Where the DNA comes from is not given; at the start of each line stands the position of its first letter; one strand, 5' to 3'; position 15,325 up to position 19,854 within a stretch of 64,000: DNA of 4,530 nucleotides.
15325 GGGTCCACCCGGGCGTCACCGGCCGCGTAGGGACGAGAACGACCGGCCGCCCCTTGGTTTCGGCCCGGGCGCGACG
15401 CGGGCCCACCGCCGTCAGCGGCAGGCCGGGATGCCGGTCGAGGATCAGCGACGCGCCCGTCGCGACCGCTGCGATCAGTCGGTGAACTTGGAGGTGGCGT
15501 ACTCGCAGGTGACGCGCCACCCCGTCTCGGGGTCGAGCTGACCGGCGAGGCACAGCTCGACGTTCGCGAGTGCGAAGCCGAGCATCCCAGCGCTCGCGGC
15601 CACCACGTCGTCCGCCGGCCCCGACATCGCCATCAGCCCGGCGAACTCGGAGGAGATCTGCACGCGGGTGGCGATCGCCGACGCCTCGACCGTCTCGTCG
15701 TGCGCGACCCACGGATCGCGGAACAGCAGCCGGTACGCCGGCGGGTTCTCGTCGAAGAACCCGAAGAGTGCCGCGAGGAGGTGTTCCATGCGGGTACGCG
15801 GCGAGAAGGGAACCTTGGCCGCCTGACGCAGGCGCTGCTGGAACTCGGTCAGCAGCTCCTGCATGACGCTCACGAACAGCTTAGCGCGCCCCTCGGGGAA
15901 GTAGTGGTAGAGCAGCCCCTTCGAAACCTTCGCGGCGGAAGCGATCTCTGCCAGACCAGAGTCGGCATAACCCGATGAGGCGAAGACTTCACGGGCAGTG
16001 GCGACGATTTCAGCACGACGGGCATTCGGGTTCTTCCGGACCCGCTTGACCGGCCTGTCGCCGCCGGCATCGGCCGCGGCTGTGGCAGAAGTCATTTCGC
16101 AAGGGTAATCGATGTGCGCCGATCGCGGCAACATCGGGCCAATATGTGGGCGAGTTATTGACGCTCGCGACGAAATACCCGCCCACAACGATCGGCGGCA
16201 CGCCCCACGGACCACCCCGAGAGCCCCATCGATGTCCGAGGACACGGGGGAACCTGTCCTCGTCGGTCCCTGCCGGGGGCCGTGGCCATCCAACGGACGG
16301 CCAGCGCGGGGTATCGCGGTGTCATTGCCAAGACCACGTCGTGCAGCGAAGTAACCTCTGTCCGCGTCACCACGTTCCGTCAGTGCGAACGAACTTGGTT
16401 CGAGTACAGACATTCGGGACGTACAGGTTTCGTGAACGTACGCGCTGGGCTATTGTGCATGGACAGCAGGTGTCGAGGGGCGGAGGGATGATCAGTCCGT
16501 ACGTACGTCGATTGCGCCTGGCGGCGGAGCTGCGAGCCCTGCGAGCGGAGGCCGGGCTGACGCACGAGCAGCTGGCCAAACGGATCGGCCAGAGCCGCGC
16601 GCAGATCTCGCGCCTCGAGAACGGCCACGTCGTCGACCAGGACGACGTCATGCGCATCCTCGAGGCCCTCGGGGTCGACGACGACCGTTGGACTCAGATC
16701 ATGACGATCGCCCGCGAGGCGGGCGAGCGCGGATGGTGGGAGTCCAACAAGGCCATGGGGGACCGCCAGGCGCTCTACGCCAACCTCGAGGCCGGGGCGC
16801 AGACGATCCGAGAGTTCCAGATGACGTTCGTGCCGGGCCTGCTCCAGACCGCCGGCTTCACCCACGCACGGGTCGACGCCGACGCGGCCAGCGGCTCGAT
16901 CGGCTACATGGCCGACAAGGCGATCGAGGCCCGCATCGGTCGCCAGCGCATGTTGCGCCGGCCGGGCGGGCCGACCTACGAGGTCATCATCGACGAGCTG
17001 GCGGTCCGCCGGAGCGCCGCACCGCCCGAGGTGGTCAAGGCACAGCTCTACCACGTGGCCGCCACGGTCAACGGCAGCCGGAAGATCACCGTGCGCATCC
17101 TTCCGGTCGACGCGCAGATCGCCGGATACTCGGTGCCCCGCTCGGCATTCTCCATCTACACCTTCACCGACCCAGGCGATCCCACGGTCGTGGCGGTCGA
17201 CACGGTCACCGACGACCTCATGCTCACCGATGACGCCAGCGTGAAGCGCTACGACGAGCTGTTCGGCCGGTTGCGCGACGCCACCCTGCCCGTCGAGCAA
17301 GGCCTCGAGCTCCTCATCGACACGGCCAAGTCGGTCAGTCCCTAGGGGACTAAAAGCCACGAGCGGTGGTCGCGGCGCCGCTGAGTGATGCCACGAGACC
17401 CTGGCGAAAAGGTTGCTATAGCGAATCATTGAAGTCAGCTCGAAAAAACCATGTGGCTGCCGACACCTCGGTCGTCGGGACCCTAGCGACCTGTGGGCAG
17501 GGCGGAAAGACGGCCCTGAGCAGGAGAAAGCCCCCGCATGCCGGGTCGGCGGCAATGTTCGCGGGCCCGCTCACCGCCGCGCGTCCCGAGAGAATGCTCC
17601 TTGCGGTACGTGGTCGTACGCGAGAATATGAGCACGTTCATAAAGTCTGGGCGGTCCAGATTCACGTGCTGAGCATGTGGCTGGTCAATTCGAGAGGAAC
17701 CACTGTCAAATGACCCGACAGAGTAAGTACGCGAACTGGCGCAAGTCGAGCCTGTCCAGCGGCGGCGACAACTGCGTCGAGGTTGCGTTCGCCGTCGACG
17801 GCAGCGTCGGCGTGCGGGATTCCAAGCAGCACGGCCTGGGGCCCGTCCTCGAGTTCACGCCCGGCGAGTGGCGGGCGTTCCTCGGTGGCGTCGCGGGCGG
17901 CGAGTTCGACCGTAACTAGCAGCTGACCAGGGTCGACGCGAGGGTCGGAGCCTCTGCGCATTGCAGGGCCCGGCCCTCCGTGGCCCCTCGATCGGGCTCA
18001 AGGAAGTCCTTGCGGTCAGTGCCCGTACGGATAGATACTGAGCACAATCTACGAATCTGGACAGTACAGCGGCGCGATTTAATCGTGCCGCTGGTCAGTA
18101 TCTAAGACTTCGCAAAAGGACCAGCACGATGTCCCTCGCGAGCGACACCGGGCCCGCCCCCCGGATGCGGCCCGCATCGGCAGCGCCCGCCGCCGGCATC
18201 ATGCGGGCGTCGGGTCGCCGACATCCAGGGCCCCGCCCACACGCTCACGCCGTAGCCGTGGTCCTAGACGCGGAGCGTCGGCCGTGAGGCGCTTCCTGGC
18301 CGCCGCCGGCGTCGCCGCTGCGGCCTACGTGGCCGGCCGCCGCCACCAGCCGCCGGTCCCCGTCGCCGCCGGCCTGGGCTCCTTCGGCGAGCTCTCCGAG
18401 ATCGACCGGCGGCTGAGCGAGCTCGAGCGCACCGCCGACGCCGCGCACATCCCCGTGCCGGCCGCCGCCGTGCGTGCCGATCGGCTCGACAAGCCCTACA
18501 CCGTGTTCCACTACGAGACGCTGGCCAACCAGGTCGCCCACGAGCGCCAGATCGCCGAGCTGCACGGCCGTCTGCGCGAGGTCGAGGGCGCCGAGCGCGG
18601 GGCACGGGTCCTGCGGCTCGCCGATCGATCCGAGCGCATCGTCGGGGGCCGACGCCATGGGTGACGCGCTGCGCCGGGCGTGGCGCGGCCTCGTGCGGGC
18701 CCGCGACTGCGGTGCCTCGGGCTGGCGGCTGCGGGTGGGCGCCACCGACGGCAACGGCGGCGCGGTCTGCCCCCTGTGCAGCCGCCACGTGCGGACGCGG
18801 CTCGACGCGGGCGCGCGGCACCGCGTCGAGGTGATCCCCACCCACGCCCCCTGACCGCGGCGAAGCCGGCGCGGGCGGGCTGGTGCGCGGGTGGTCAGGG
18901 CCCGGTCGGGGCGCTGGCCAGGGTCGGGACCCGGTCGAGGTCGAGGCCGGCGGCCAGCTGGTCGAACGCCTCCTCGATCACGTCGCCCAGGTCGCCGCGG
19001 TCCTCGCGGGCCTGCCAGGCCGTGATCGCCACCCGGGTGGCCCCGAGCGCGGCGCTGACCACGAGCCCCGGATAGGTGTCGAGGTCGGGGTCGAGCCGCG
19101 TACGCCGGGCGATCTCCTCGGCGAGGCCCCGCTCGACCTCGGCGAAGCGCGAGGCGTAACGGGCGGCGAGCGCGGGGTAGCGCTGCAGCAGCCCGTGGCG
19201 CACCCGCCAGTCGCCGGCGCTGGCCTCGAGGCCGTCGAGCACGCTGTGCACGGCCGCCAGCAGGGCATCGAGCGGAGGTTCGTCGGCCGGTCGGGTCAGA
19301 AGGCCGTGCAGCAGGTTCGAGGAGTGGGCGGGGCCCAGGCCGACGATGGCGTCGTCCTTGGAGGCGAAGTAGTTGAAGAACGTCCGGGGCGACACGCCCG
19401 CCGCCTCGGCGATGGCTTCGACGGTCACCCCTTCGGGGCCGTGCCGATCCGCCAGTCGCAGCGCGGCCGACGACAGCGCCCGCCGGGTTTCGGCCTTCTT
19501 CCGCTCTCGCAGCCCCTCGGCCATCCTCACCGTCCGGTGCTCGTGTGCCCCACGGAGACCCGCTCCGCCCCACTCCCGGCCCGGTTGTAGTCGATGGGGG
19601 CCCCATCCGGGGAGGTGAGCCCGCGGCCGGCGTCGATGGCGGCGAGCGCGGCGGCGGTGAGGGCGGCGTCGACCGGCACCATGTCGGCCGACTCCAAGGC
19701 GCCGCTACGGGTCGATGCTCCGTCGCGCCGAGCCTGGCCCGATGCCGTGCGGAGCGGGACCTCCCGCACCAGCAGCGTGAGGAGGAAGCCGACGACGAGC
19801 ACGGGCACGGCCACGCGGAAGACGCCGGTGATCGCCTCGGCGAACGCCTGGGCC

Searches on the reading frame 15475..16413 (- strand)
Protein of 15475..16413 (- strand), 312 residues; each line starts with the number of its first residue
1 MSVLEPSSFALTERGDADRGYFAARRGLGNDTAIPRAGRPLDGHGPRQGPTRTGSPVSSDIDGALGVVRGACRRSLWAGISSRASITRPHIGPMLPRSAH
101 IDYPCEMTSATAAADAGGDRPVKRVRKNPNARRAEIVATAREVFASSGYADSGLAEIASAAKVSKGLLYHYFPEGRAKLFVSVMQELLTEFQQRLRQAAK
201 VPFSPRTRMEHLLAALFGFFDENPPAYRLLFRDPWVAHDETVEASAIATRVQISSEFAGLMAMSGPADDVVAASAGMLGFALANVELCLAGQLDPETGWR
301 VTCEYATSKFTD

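Call 91: search_protein_families(library=pfam, proteins=[window:15475-16413:-], max_evalue=0.0001)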
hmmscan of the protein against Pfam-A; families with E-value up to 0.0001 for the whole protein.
window:15475-16413:- (312 aa): 1 family
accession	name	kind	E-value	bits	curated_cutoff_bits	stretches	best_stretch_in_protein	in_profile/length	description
PF00440.29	TetR_N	-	3.5e-12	46.3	24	1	136-181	1-45/47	Bacterial regulatory proteins, tetR family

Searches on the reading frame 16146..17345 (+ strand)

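Call 91: search_protein_families(library=pfam, proteins=[window:16146-17345:+], max_evalue=0.0001)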
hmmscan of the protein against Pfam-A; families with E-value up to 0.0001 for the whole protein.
window:16146-17345:+ (399 aa): 5 families
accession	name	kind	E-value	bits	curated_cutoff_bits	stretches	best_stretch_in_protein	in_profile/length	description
PF19054.6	DUF5753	-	7.9e-40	136.9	23.4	1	210-390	3-176/178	Domain of unknown function (DUF5753)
PF13560.12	HTH_31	-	2.4e-15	57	27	1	124-181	1-60/64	Helix-turn-helix domain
PF01381.28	HTH_3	-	2.5e-13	50.3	23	1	129-180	1-53/55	Helix-turn-helix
PF12844.13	HTH_19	-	2e-07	31.3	30.2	1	129-179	4-55/64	Helix-turn-helix domain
PF13443.12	HTH_26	-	4.4e-07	30.5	22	1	129-178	2-53/63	Cro/C1-type HTH DNA-binding domain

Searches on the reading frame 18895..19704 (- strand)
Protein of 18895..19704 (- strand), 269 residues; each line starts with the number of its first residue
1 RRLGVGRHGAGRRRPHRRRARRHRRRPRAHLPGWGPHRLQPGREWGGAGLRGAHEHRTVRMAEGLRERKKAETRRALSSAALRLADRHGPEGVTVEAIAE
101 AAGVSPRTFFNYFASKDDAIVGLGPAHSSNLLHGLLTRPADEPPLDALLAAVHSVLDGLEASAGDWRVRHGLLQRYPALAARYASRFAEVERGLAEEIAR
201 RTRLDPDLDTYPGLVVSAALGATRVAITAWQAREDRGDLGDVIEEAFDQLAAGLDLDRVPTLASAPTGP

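Call 68: search_protein_families(library=pfam, proteins=[window:18895-19704:-], max_evalue=0.001)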
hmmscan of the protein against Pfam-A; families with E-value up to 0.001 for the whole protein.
window:18895-19704:- (269 aa): 2 families
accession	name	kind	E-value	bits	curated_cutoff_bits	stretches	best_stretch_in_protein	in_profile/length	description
PF17754.6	TetR_C_14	-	2.8e-22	79.2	22.7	1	142-254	1-111/112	MftR C-terminal domain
PF00440.29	TetR_N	-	2.8e-13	49.9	24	1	79-118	3-42/47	Bacterial regulatory proteins, tetR family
